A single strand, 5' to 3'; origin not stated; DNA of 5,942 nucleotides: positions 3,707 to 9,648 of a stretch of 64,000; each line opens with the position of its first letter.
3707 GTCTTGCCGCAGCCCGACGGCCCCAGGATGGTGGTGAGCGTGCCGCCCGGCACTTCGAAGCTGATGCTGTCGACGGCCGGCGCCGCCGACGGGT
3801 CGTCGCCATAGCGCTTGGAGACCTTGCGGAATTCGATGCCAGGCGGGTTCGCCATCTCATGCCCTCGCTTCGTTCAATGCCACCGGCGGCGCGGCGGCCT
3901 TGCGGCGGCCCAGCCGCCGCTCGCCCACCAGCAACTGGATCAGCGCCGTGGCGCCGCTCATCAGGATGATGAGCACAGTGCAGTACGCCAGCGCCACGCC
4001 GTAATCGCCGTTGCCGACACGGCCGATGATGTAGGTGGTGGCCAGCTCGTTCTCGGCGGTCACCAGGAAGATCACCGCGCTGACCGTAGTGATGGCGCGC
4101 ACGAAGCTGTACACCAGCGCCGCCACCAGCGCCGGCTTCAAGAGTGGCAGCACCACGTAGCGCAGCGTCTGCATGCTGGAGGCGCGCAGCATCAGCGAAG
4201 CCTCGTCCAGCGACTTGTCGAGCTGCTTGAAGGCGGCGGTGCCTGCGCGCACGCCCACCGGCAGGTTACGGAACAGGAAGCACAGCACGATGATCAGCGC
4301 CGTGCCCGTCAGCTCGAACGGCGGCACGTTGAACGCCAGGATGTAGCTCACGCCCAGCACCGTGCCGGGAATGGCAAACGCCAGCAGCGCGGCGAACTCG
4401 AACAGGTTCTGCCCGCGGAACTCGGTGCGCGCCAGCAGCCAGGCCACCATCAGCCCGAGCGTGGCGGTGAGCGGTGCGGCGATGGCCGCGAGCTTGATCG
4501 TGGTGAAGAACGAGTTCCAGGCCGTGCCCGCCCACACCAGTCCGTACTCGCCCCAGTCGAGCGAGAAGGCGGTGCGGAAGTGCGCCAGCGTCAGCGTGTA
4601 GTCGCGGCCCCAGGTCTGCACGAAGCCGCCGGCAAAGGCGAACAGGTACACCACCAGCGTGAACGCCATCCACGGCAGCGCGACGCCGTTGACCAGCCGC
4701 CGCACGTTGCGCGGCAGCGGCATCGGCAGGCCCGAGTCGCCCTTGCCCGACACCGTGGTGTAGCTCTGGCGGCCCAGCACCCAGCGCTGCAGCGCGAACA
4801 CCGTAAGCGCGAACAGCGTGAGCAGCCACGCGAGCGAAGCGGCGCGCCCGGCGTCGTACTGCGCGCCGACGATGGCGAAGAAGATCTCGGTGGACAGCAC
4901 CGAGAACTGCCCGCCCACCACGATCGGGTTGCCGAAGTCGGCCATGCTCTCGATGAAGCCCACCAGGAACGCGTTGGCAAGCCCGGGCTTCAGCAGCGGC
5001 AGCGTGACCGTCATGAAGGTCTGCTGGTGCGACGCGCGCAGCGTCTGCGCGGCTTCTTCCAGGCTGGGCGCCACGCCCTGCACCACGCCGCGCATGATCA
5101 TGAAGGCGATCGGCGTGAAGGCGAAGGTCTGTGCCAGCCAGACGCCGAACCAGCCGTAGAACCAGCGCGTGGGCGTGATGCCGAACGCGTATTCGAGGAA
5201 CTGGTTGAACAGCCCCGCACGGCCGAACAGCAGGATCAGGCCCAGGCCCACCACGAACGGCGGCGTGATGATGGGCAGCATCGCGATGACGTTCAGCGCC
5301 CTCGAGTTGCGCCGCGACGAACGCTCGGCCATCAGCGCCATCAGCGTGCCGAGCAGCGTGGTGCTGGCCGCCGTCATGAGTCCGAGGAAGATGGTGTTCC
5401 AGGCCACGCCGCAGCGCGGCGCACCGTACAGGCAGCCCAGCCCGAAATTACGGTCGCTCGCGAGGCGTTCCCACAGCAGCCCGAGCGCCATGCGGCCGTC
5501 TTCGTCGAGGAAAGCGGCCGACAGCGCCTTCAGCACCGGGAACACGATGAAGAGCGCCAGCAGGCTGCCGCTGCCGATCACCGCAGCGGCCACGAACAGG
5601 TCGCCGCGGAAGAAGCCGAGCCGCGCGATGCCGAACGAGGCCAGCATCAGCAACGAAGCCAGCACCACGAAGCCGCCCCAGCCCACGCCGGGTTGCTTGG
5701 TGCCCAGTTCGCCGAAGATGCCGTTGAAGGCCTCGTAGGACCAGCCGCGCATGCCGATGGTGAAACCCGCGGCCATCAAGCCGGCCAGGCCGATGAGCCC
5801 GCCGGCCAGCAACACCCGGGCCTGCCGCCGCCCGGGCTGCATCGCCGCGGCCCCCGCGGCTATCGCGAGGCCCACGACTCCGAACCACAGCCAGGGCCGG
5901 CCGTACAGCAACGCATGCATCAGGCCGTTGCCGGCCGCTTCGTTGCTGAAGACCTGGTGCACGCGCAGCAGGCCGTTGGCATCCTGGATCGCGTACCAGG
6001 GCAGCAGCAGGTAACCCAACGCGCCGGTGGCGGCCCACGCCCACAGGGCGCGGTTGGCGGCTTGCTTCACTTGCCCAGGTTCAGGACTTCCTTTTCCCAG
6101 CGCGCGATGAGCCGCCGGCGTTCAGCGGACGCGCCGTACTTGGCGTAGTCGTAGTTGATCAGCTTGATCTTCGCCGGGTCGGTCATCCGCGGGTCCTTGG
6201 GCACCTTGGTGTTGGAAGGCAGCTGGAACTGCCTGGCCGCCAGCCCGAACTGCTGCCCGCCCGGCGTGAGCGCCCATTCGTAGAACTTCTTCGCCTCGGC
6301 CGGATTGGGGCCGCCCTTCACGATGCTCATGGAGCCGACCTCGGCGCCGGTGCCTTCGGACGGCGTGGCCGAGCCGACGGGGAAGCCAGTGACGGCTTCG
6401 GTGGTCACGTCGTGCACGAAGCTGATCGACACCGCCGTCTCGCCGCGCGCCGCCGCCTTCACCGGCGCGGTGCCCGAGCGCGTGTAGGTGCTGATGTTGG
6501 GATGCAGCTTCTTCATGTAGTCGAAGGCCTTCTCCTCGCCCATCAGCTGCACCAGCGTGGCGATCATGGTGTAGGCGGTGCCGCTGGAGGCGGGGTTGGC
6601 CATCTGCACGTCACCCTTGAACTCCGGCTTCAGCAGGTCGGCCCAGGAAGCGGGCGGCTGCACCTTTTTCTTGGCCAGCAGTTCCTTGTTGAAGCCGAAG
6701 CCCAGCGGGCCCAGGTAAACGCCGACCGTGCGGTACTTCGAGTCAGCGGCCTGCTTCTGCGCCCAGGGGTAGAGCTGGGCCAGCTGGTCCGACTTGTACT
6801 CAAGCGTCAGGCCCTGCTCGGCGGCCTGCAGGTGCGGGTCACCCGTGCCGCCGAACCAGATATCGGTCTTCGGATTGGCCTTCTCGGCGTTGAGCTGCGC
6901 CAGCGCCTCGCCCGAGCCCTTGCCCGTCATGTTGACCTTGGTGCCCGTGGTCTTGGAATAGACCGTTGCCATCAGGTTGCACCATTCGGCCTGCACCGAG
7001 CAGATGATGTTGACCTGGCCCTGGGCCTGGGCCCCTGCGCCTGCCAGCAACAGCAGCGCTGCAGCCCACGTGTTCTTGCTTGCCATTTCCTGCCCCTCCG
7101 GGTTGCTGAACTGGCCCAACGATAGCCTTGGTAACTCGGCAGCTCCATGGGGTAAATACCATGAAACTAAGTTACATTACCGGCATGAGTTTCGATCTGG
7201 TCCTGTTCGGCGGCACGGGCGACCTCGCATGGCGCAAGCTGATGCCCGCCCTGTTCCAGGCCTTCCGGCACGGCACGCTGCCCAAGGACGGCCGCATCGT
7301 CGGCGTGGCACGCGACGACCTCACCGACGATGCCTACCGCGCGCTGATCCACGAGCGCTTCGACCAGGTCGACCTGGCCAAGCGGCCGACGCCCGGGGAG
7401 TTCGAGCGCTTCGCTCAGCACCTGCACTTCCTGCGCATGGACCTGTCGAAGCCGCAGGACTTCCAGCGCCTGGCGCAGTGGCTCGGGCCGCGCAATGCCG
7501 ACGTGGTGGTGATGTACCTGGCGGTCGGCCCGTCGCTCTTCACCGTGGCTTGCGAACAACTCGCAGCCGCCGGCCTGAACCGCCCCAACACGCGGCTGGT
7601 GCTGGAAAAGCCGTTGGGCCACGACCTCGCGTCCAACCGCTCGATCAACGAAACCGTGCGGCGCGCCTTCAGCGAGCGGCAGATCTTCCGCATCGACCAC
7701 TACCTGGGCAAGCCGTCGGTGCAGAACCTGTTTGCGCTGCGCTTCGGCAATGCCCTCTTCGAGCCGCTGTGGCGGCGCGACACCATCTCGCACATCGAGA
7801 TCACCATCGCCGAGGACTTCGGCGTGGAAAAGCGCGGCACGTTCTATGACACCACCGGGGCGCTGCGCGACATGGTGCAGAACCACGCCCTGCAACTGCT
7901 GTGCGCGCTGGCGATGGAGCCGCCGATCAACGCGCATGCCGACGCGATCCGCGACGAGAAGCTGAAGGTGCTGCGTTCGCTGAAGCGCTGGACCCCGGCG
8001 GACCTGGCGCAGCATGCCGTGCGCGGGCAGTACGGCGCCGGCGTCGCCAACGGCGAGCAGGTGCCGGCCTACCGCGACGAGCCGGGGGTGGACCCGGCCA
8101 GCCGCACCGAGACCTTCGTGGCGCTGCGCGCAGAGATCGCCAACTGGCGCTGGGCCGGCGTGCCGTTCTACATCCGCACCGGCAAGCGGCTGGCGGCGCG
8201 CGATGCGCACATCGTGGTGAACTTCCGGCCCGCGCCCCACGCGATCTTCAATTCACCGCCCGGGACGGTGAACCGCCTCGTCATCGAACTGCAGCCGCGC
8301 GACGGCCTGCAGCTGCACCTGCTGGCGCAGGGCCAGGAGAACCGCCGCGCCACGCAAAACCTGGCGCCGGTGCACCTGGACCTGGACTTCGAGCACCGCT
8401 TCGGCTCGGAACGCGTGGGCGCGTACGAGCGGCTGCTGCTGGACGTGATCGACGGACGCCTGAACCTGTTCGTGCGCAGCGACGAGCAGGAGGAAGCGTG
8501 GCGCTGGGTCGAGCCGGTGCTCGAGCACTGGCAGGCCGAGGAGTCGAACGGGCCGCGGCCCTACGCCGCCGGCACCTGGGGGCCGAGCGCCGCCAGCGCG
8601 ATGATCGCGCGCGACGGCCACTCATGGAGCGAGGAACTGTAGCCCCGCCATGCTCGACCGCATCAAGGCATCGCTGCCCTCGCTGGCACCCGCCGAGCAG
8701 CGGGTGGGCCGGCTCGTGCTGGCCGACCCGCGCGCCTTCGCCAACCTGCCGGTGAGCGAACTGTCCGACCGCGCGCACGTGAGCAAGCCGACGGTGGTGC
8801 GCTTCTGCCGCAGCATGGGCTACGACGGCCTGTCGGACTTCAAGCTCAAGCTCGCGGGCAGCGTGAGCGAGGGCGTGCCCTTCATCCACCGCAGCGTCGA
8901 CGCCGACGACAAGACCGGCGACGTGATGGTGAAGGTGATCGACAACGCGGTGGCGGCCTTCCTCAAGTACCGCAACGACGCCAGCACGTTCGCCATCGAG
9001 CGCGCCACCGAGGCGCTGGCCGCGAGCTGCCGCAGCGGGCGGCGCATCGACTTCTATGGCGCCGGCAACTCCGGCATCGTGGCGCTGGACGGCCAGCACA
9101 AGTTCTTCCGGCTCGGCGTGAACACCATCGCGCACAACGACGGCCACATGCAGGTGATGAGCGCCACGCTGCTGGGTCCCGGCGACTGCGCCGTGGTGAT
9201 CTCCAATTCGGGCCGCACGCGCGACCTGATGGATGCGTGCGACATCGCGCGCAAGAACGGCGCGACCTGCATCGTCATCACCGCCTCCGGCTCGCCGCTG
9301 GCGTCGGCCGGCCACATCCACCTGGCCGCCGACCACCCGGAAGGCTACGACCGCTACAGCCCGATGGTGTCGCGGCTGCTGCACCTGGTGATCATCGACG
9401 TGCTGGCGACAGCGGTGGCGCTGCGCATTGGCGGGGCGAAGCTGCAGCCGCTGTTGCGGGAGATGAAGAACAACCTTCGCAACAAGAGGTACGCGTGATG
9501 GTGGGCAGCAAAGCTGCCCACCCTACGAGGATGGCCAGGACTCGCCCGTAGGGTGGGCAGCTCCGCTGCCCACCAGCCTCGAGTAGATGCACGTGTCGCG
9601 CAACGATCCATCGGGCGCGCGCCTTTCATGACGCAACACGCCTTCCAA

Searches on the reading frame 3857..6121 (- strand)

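Call 47: search_protein_families(library=pfam, max_evalue=0.001, proteins=[window:3857-6121:-])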
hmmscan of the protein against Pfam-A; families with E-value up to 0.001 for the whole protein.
window:3857-6121:- (754 aa): 1 family
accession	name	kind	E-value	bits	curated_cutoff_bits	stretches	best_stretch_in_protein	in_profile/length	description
PF00528.27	BPD_transp_1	-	3e-22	79.7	26.4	2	257-448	4-178/184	Binding-protein-dependent transport system inner membrane component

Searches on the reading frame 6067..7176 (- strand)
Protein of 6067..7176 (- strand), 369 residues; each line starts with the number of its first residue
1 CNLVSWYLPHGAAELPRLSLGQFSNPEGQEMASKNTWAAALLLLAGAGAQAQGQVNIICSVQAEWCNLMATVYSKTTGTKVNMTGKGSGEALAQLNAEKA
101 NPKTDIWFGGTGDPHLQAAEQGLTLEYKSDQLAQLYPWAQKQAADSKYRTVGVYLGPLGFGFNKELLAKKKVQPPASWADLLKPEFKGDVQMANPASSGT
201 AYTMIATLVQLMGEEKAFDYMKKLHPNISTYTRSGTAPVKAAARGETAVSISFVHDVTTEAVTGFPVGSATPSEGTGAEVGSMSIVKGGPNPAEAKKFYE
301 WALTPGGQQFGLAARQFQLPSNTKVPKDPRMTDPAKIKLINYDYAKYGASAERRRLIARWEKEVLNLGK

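Call 47: search_protein_families(library=pfam, max_evalue=0.001, proteins=[window:6067-7176:-])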
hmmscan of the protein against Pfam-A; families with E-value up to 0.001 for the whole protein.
window:6067-7176:- (369 aa): 4 families
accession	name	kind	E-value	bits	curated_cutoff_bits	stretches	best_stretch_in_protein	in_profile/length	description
PF13343.11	SBP_bac_6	-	5.5e-27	95.2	24.6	1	116-346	22-243/245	Bacterial extracellular solute-binding protein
PF13416.11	SBP_bac_8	-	1.2e-23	84.8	27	1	71-336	4-276/279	Bacterial extracellular solute-binding protein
PF01547.30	SBP_bac_1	-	3.7e-19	70.3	26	1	73-309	17-307/307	Bacterial extracellular solute-binding protein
PF13531.11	SBP_bac_11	-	6.8e-18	65.7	25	1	67-309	14-219/227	Bacterial extracellular solute-binding protein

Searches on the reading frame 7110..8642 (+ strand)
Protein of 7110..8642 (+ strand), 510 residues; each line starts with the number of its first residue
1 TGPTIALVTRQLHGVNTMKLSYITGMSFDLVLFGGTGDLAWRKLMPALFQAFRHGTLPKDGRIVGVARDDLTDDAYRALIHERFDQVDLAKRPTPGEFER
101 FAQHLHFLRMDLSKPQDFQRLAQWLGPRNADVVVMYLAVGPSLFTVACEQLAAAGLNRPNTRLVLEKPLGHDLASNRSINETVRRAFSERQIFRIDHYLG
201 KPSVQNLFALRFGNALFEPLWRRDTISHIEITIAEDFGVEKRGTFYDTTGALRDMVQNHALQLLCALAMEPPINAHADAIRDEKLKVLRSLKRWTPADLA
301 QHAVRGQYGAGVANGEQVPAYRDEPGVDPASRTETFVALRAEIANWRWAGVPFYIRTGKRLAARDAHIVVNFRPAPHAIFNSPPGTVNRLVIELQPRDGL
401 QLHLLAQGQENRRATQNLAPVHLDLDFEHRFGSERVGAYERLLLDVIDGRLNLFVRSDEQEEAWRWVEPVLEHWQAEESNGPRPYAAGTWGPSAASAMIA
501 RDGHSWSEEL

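Call 47: search_protein_families(library=pfam, max_evalue=0.001, proteins=[window:7110-8642:+])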
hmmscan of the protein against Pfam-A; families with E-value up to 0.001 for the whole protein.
window:7110-8642:+ (510 aa): 2 families
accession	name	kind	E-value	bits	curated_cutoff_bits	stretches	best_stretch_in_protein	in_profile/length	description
PF02781.21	G6PD_C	-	1.3e-115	385.9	27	1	209-506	2-295/296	Glucose-6-phosphate dehydrogenase, C-terminal domain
PF00479.28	G6PD_N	-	2e-55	188.7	22.1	1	31-206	1-183/183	Glucose-6-phosphate dehydrogenase, NAD binding domain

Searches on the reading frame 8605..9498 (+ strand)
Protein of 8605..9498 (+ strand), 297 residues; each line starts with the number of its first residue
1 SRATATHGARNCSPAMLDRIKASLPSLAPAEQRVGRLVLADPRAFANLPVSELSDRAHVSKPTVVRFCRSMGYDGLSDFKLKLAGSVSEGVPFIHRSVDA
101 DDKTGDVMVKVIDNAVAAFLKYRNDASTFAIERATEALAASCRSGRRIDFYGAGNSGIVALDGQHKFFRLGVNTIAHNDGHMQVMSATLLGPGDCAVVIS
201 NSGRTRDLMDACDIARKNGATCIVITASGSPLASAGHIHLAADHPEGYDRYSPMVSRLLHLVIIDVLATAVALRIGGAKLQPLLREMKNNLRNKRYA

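Call 47: search_protein_families(library=pfam, max_evalue=0.001, proteins=[window:8605-9498:+])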
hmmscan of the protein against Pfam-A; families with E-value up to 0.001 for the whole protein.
window:8605-9498:+ (297 aa): 3 families
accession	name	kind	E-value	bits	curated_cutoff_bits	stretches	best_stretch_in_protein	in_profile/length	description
PF01380.27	SIS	-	1.7e-20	73.6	25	1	146-270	6-131/131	SIS domain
PF01418.23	HTH_6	-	1.5e-15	57.3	28.3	1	16-89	3-76/77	Helix-turn-helix domain, rpiR family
PF13580.11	SIS_2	-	7.4e-09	36.2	27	1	116-226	6-137/138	SIS domain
